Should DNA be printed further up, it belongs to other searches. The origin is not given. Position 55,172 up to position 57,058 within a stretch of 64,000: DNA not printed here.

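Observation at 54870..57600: Lower-GC island carrying a ComEC-like MBL-fold hydrolase and a convergent CYTH-domain protein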

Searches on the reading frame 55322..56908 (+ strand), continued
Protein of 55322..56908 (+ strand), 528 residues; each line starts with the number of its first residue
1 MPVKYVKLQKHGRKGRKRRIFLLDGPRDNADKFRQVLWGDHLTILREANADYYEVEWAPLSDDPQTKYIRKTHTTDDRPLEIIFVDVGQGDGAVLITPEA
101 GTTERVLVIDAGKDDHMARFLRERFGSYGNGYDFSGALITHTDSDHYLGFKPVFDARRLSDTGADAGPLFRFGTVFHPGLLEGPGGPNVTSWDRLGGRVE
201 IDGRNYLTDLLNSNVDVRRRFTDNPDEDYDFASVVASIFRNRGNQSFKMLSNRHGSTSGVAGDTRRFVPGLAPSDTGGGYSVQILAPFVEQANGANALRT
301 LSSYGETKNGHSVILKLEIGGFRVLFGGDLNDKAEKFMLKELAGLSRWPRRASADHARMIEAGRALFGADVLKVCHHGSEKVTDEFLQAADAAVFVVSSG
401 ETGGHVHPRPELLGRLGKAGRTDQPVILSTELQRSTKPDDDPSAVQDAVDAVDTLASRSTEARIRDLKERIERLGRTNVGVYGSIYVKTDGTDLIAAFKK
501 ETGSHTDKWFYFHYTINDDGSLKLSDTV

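Call 72: get_annotated_region(hit=H2, flank=7000)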
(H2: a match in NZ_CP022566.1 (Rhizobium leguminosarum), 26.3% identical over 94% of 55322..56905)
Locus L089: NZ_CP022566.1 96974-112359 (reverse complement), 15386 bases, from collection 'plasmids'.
description: Rhizobium leguminosarum bv. viciae strain BIHB 1148 plasmid pSK02, complete sequence
organism: Rhizobium leguminosarum (NCBI taxid 387)
taxonomy: Bacteria; Pseudomonadota; Alphaproteobacteria; Hyphomicrobiales; Rhizobiaceae; Rhizobium; Rhizobium leguminosarum
host: -; source: Root nodule,Pisum sativum root-nodule; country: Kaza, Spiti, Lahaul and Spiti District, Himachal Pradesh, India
typing (MOB-suite, as given by PLSDB): mobilizable; relaxase MOBQ
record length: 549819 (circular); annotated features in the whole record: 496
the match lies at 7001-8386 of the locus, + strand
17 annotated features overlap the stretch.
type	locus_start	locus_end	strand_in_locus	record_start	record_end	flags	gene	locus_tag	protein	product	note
CDS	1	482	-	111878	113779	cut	-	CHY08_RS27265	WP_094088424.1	potassium transporter Kup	-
CDS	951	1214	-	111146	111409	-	-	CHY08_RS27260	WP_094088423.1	hypothetical protein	-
CDS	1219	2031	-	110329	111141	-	-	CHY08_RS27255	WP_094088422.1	Ku protein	GO:0006303 - double-strand break repair via nonhomologous end joining [Evidence IEA]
CDS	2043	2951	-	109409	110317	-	-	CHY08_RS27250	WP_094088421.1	Ku protein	GO:0006303 - double-strand break repair via nonhomologous end joining [Evidence IEA]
CDS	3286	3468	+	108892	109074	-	-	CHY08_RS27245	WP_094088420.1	DUF3606 domain-containing protein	-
CDS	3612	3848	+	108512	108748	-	-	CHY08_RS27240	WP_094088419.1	hypothetical protein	-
CDS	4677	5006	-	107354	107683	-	-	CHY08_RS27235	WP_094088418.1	hypothetical protein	-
CDS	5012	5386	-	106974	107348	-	-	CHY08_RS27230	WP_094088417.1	hypothetical protein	-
CDS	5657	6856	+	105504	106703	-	-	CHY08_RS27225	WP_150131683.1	DUF3616 domain-containing protein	-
CDS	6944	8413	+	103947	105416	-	-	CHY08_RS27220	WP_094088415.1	hypothetical protein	-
CDS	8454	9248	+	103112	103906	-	-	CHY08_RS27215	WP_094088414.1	S1/P1 nuclease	GO:0006308 - DNA catabolic process [Evidence IEA]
CDS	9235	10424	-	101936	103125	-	-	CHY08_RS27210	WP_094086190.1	IS3-like element ISRle4 family transposase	GO:0006313 - DNA transposition [Evidence IEA]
CDS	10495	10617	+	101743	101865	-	-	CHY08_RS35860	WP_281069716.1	hypothetical protein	-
CDS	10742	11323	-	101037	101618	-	-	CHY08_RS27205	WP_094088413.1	hypothetical protein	-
CDS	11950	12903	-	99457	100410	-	-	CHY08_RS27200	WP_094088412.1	hypothetical protein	-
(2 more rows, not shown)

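Call 83: search_protein_representatives(alignment_id=A1)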
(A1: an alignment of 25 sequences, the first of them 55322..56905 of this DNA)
Query: 25 sequences, 504 profile positions. Proteins with E-value up to 0.001 (for the whole library): 25340; up to 1e-10: 5346; up to 1e-30: 302. The best 150 are listed.
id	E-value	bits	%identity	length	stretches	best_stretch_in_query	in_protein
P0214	4.2e-231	784.4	-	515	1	1-502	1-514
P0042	7.3e-205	697.8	-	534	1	1-502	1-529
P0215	3.5e-191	652.7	-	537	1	3-501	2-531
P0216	2.5e-181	620.2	-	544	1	1-503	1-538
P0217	5.5e-174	595.9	-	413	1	100-503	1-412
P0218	6.4e-172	589.1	-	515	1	3-496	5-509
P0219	1.1e-141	489.3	-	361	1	75-391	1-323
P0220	4.4e-137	474.2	-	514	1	1-493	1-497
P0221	1.6e-129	449.3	-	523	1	23-492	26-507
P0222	1.6e-129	449.3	-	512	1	26-493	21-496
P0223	2.9e-127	441.8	-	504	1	15-500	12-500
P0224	3.5e-123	428.4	-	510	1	14-493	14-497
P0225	2.3e-120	419.0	-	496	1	18-496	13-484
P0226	5.8e-117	407.8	-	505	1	17-502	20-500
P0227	1.1e-116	407.0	-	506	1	21-481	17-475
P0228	6.7e-115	401.0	-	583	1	14-502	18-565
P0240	8.6e-102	357.8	-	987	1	22-488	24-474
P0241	1.4e-100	353.8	-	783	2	5-409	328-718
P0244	1.1e-96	340.9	-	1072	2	195-488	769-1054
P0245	2.7e-96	339.7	-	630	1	19-486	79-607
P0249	1.2e-92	327.6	-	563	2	15-336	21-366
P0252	6.8e-91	321.9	-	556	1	23-496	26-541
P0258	1.1e-84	301.3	-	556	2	322-496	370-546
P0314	2.4e-57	211.2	-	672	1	25-501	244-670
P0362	5.4e-46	173.7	-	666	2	25-414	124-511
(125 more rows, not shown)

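Call 84: search_protein_families(library=pfam, proteins=[P0240, P0241, P0244, P0314, P0362, P0245, P0228, P0252, P0249, P0258], max_evalue=0.001)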
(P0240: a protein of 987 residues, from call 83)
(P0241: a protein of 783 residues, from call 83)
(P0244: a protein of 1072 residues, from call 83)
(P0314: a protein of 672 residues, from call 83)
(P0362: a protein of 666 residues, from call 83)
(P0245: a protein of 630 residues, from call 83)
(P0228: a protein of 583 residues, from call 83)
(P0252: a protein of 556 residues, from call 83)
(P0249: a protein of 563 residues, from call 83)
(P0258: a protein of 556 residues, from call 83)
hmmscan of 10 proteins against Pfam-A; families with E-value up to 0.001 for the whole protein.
P0240 (987 aa): 1 family
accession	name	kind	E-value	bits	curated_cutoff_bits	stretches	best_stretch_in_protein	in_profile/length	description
PF11074.14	DUF2779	-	5.2e-32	111.2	23.3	1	795-919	1-126/126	Domain of unknown function(DUF2779)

P0241 (783 aa): 2 families
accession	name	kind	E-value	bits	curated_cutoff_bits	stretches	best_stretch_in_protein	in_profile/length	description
PF00753.33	Lactamase_B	-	5.3e-08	33.5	22.7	1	408-490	8-89/196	Metallo-beta-lactamase superfamily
PF13482.12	RNase_H_2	-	1.4e-06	28.8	22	1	114-293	15-164/165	RNase_H superfamily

P0244 (1072 aa): 1 family
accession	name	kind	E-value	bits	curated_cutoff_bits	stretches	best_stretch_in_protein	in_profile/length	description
PF00753.33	Lactamase_B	-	8.2e-07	29.6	22.7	1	677-883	8-161/196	Metallo-beta-lactamase superfamily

P0314 (672 aa): 2 families
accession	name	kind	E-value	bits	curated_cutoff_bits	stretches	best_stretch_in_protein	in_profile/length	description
PF13676.11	TIR_2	-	2.3e-18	67.3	28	1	10-102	1-92/122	TIR domain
PF01582.25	TIR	-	3.1e-06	27.6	21.3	1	14-85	10-80/179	TIR domain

P0362 (666 aa): 1 family
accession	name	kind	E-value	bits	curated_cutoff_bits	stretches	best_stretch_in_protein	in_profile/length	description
PF00753.33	Lactamase_B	-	3.8e-07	30.7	22.7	1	173-248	2-66/196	Metallo-beta-lactamase superfamily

P0245 (630 aa): 1 family
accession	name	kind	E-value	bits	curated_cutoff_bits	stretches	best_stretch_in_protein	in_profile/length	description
PF00753.33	Lactamase_B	-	4.6e-07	30.4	22.7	1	155-216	8-66/196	Metallo-beta-lactamase superfamily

P0228 (583 aa): 0 families

P0252 (556 aa): 4 families
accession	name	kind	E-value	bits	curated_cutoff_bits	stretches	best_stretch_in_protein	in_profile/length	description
PF06347.19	SH3_4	-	6e-06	26.4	24.1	1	14-65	3-54/56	Bacterial SH3 domain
PF08239.17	SH3_3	-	8.2e-05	23.2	27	1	17-65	4-53/54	Bacterial SH3 domain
PF18348.7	SH3_16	-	0.0001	22.5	25.8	1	18-65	1-49/49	Bacterial dipeptidyl-peptidase Sh3 domain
PF00753.33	Lactamase_B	-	0.00017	22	22.7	0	86-162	10-68/196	Metallo-beta-lactamase superfamily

P0249 (563 aa): 1 family
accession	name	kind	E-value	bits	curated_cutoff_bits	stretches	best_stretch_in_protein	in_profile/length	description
PF00753.33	Lactamase_B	-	2.2e-07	31.4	22.7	1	102-178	9-68/196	Metallo-beta-lactamase superfamily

P0258 (556 aa): 2 families
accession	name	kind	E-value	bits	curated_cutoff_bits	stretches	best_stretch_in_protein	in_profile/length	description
PF00753.33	Lactamase_B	-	2.1e-07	31.5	22.7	1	137-225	35-113/196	Metallo-beta-lactamase superfamily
PF06347.19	SH3_4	-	0.00011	22.3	24.1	1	14-65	3-54/56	Bacterial SH3 domain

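Call 85: find_encoding_contigs(protein=P0314, flank=8000, max_places=3)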
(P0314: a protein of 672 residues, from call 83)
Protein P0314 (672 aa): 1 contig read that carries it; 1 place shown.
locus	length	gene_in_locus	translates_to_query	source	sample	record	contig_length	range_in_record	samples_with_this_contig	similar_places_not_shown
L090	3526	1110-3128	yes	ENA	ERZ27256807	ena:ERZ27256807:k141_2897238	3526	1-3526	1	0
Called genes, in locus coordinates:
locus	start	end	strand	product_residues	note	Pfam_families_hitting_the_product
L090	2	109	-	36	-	?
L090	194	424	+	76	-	PF04255:DUF433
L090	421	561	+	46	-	-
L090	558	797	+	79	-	-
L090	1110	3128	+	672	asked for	PF01582:TIR (weak), PF13676:TIR_2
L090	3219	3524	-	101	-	?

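Call 87: find_encoding_contigs(protein=P0240, flank=8000, max_places=3)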
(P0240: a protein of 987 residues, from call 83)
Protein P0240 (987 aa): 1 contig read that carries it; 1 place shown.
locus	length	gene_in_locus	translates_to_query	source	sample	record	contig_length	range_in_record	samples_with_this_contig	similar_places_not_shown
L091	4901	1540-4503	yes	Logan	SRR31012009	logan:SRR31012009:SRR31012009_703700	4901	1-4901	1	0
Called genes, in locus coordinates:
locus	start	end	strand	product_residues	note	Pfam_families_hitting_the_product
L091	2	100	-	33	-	?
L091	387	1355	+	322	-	-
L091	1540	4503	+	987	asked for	PF11074:DUF2779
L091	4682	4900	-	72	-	?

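Call 88: find_encoding_contigs(protein=P0244, flank=8000, max_places=3)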
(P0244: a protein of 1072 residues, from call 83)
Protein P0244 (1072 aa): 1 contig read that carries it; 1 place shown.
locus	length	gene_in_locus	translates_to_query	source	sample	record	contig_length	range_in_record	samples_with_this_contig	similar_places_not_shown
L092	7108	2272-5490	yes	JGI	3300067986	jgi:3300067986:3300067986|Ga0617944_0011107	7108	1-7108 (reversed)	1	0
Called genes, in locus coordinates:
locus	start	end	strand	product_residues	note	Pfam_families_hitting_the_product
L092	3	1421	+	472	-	?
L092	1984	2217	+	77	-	PF04014:MazE_antitoxin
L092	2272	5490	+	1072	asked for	PF00753:Lactamase_B (weak)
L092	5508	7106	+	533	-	?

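Call 90: search_protein_families(library=pfam, proteins=[L008:8932-9696:+, L008:6216-7100:-, L008:9798-11378:-, L065:8870-9778:+, L065:11565-11864:-, L064:9127-9777:-, L064:11538-11960:+, L031:7839-8237:-, L073:9095-9916:+, L004:11612-11893:+], max_evalue=0.0001)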
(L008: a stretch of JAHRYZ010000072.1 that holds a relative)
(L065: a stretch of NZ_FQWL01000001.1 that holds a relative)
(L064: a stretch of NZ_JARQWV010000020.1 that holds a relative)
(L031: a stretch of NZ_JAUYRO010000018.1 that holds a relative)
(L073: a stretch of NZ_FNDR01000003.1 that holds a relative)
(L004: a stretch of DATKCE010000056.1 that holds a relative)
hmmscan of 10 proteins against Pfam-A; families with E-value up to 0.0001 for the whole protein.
L008:8932-9696:+ (255 aa): 2 families
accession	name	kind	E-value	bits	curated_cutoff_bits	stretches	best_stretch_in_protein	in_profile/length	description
PF00702.32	Hydrolase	-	6.1e-20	72.9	26.4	1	46-212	3-191/191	haloacid dehalogenase-like hydrolase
PF13419.12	HAD_2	-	1e-13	52.2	23.8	1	48-218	2-178/178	Haloacid dehalogenase-like hydrolase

L008:6216-7100:- (295 aa): 1 family
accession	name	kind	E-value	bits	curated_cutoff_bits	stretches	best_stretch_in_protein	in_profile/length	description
PF02110.20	HK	-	3.2e-75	253.1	27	1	39-281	1-244/247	Hydroxyethylthiazole kinase family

L008:9798-11378:- (527 aa): 5 families
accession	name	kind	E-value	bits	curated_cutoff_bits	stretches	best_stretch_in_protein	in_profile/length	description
PF00009.33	GTP_EFTU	-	7.6e-54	182.6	26.5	1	11-269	2-187/188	Elongation factor Tu GTP binding domain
PF16658.11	RF3_C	-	3.5e-40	137.3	40.1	1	379-505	1-130/132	Class II release factor RF3, C-terminal domain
PF22042.2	EF-G_D2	-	6.1e-24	84.4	27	1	288-373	2-83/84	Elongation factor G domain 2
PF03144.31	GTP_EFTU_D2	-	9.8e-12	45.6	30.3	1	306-372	2-73/73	Elongation factor Tu domain 2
PF01926.29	MMR_HSR1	-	1.1e-06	29.2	21.9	1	15-142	2-113/113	50S ribosome-binding GTPase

L065:8870-9778:+ (303 aa): 2 families
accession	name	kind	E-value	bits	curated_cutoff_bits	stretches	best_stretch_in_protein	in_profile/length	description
PF00149.33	Metallophos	-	2.2e-16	61.3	21.5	1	36-253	2-190/191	Calcineurin-like phosphoesterase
PF09587.15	PGA_cap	-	8e-05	22.7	27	0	204-253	183-232/255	Bacterial capsule synthesis protein PGA_cap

L065:11565-11864:- (100 aa): 0 families

L064:9127-9777:- (217 aa): 1 family
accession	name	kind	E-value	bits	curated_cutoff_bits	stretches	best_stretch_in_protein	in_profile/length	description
PF00857.26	Isochorismatase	-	1.8e-26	93.7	27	1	20-170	2-173/175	Isochorismatase domain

L064:11538-11960:+ (141 aa): 1 family
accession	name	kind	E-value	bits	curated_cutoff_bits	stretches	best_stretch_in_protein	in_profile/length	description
PF19453.4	DUF5991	-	8.9e-22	78.1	24.3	1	22-139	3-120/122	Family of unknown function (DUF5991)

L031:7839-8237:- (133 aa): 0 families

L073:9095-9916:+ (274 aa): 0 families

L004:11612-11893:+ (94 aa): 0 families

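Call 93: search_protein_families(library=ncbifam, proteins=[P0240, P0244, P0241, P0314, P0214], max_evalue=0.001)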
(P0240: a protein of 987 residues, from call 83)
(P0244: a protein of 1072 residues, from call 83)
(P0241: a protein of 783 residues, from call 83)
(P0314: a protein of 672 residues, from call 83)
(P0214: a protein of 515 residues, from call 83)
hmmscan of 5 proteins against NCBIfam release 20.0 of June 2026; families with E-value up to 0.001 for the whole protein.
P0240 (987 aa): 6 families
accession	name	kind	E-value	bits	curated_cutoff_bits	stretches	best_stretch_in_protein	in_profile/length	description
NF045869.1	UU173_fam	subfamily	3.5e-12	46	225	1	870-982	506-640/650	UU173 family protein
TIGR00361.1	ComEC_Rec2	equivalog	4.9e-10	38.2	190.05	0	263-376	558-651/663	DNA internalization-related competence protein ComEC/Rec2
TIGR03491.1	TIGR03491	subfamily_domain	7.3e-08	31.8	97.45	1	510-984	10-460/462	TM0106 family RecB-like putative nuclease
NF058524.1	6A-MBL_enzyme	equivalog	9.5e-06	25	220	0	79-144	4-76/346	anti-phage 6A-MBL system MBL-fold protein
NF041809.1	Avs1a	equivalog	0.00022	20.1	420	0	81-145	6-67/387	AVAST type 1 anti-phage system MBL fold metallo-hydrolase Avs1a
NF008580.0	PRK11539.1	equivalog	0.00023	19.6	969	0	265-356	618-690/758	ComEC family protein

P0244 (1072 aa): 4 families
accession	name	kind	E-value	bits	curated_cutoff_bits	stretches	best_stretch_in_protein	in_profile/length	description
NF041809.1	Avs1a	equivalog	7.6e-14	51.2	420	2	673-778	6-113/387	AVAST type 1 anti-phage system MBL fold metallo-hydrolase Avs1a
TIGR00361.1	ComEC_Rec2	equivalog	1.1e-09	37.1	190.05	1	663-729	440-507/663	DNA internalization-related competence protein ComEC/Rec2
TIGR03491.1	TIGR03491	subfamily_domain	1.5e-07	30.8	97.45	1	395-562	316-462/462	TM0106 family RecB-like putative nuclease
NF058524.1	6A-MBL_enzyme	equivalog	2.1e-05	23.8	220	1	671-882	4-233/346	anti-phage 6A-MBL system MBL-fold protein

P0241 (783 aa): 5 families
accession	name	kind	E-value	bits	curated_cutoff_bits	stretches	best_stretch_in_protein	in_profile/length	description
NF041809.1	Avs1a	equivalog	2.4e-12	46.3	420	1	404-485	6-89/387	AVAST type 1 anti-phage system MBL fold metallo-hydrolase Avs1a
TIGR00361.1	ComEC_Rec2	equivalog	2.7e-10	39.1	190.05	1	395-459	441-506/663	DNA internalization-related competence protein ComEC/Rec2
TIGR03491.1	TIGR03491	subfamily_domain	5.4e-10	38.8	97.45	1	18-293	220-462/462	TM0106 family RecB-like putative nuclease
NF058524.1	6A-MBL_enzyme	equivalog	1.2e-08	34.4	220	1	401-623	3-230/346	anti-phage 6A-MBL system MBL-fold protein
NF008580.0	PRK11539.1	equivalog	4.4e-05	22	969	0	581-633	607-659/758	ComEC family protein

P0314 (672 aa): 2 families
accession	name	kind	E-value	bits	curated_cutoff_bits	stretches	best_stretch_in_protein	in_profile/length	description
NF042941.1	Retron_TIR_antiphage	equivalog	1.5e-10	40.5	600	1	9-101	341-433/464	TIR domain-containing anti-phage reverse transcriptase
NF058526.1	Thoeris_type3_ThcB4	equivalog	4.6e-07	29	220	1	8-88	128-208/375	Thoeris type III anti-phage system protein ThcB4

P0214 (515 aa): 5 families
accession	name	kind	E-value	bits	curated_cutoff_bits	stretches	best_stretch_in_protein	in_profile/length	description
TIGR00361.1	ComEC_Rec2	equivalog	4.1e-12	45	190.05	1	356-406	599-650/663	DNA internalization-related competence protein ComEC/Rec2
NF041809.1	Avs1a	equivalog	7.2e-10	38.2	420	1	350-402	288-338/387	AVAST type 1 anti-phage system MBL fold metallo-hydrolase Avs1a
NF008580.0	PRK11539.1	equivalog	4.5e-07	28.6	969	0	292-331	615-654/758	ComEC family protein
NF058524.1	6A-MBL_enzyme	equivalog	7.6e-06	25.3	220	0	133-155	56-78/346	anti-phage 6A-MBL system MBL-fold protein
NF049846.1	blaAHM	exception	0.00055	18.9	590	0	291-319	188-215/304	AHM family subclass B3-like metallo-beta-lactamase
